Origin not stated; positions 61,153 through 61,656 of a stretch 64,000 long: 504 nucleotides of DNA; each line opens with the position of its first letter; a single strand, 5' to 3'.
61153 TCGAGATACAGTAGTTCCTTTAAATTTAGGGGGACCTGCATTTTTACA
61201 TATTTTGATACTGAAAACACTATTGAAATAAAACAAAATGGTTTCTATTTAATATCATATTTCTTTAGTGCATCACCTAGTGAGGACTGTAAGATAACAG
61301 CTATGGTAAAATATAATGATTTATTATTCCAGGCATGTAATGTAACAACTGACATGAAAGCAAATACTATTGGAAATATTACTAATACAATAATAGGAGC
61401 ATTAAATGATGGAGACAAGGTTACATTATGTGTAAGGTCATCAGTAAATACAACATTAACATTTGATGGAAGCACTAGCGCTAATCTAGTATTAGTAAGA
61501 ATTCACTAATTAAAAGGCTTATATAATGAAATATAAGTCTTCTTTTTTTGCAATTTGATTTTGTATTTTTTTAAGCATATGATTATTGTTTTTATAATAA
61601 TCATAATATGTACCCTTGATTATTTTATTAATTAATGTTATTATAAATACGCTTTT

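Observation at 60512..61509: BclA-like collagen-repeat gene interrupted by a -1 frame change within homopolymer runs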

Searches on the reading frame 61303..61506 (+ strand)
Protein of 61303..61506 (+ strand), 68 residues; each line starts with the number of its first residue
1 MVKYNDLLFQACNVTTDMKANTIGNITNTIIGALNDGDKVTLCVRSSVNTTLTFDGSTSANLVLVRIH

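Call 51: list_cluster_members(proteins=[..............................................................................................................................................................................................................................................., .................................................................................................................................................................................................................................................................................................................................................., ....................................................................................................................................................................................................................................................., window:61303-61506:+, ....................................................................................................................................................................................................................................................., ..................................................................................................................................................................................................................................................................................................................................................])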
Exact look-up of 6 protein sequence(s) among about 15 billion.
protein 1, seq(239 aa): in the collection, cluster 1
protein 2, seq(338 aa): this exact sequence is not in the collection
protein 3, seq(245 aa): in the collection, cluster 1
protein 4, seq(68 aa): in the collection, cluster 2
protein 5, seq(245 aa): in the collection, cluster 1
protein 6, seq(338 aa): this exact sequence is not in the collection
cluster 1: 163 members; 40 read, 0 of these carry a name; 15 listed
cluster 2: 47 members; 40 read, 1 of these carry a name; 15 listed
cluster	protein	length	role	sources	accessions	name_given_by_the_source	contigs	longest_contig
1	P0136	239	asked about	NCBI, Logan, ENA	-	-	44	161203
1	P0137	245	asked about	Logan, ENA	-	-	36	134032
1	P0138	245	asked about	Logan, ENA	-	-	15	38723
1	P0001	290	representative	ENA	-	-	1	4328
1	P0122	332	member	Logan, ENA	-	-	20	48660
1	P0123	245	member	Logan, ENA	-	-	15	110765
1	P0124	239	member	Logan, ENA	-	-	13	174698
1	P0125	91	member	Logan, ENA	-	-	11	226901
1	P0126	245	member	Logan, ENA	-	-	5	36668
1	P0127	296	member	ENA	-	-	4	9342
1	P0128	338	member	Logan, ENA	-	-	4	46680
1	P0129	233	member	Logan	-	-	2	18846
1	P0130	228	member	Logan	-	-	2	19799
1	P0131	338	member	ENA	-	-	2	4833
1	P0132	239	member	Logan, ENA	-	-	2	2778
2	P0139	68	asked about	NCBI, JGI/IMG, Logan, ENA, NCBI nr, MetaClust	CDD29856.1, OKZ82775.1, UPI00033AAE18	unknown [Clostridium sp. CAG:433] | hypothetical protein | MAG: hypothetical protein BHW07_01360 [Clostridium sp. CAG_433_25_7]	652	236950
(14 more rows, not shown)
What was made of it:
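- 61198..61509 (+): The remaining 103 codons and stop of the BclA_C domain in the -1 frame (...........LVLVRIH*), about eight beta strands. Gene callers annotate only its last 68 aa (61303-61509). The 68-aa piece is counted on 652 contigs, including CDD29856.1 and OKZ82775.1 (call 51).
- The 68-aa tail ORF is counted on 652 contigs, including a second MAG (OKZ82775.1) (call 51). Both states occur on two N-terminal backgrounds identical at the protein level: P0136 (44 contigs) with P0122 (20), and P0137 (36) with P0128 (4) (call 51).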

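Call 79: find_encoding_contigs(protein=P0136, flank=3000, max_places=10)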
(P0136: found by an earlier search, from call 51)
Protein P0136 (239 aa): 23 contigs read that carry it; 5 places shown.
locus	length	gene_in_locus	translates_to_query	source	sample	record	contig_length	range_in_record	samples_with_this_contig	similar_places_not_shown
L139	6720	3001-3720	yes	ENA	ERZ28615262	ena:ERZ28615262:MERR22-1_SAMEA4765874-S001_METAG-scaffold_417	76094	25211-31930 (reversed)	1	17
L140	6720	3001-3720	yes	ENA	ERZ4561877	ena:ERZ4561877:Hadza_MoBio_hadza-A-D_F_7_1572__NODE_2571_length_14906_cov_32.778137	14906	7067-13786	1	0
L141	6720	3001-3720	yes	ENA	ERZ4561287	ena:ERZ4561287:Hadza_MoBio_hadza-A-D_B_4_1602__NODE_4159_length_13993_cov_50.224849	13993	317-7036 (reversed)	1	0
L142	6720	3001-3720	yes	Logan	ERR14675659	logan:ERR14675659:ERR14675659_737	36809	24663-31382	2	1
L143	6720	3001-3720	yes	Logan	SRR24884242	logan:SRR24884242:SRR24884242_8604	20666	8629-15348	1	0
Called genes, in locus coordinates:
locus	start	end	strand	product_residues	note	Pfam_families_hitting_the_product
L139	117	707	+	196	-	PF00092:VWA, PF05762:VWA_CoxE (weak), PF13519:VWA_2 (weak)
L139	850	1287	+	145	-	-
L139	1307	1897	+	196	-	PF04221:RelB, PF00293:NUDIX (weak), PF14815:NUDIX_4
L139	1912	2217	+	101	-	PF12643:MazG-like (weak)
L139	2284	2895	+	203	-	-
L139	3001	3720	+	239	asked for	PF01391:Collagen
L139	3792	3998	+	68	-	-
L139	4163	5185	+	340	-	PF13020:NOV_C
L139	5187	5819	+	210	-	PF10386:DUF2441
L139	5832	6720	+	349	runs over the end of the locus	-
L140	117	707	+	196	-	PF00092:VWA, PF05762:VWA_CoxE (weak), PF13519:VWA_2 (weak)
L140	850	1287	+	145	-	-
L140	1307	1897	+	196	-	PF04221:RelB, PF00293:NUDIX (weak), PF14815:NUDIX_4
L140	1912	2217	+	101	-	PF12643:MazG-like (weak)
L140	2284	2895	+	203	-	-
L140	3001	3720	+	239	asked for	PF01391:Collagen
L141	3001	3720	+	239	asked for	PF01391:Collagen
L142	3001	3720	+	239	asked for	PF01391:Collagen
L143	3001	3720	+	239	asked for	PF01391:Collagen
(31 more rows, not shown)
